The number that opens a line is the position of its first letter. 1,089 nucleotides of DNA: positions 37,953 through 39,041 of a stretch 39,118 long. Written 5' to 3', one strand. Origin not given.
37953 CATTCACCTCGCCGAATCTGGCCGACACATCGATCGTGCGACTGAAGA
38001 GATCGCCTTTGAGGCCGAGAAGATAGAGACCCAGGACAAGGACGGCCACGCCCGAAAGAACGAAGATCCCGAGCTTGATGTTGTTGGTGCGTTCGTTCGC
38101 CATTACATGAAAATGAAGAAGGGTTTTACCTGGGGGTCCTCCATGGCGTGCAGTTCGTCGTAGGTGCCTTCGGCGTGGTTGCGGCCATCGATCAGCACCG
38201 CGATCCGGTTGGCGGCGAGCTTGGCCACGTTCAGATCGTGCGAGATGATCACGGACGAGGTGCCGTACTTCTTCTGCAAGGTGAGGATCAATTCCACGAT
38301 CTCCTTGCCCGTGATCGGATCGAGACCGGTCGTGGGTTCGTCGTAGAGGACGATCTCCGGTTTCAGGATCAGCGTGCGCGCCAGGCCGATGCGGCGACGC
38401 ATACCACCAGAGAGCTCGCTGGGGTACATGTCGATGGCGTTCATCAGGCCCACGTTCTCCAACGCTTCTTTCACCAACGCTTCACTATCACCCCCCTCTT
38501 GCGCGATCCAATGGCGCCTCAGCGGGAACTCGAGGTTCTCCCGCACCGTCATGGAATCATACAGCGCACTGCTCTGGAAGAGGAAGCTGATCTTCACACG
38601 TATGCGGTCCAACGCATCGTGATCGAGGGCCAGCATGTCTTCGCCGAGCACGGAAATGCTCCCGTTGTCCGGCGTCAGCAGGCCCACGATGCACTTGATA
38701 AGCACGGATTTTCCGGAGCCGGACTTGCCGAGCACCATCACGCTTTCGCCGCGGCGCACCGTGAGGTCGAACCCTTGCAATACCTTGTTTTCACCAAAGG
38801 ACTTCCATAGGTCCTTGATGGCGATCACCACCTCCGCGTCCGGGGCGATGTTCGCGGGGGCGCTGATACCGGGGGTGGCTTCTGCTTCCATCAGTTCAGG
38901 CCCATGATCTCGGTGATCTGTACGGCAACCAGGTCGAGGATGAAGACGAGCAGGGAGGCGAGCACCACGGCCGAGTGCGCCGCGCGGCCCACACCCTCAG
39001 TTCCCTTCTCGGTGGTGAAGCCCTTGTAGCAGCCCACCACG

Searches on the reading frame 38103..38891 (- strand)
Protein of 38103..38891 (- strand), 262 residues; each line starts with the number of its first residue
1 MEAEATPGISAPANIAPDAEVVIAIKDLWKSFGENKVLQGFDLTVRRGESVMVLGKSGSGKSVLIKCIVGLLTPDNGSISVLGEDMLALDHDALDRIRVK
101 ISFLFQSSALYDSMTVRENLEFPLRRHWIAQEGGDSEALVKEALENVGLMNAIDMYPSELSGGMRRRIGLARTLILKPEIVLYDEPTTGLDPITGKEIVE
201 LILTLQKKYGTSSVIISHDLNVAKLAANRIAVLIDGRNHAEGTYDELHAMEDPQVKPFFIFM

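Call 7: search_protein_families(library=pfam, proteins=[window:38103-38891:-])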
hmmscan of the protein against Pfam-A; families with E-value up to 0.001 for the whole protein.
window:38103-38891:- (262 aa): 3 families
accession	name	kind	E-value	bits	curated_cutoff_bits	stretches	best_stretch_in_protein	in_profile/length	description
PF00005.33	ABC_tran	-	3.5e-33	115.5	25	1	38-188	1-137/137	ABC transporter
PF13304.12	AAA_21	-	4.2e-08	34.1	27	0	52-124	3-80/304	AAA domain, putative AbiEii toxin, Type IV TA system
PF13555.12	AAA_29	-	8.2e-05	22.7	27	1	41-76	15-50/61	P-loop containing region of AAA domain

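Call 31: find_encoding_contigs(protein=window:38103-38891:-, flank=10000, max_places=4)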
Protein window:38103-38891:- (262 aa): no gene with exactly this product is on record in the collection.
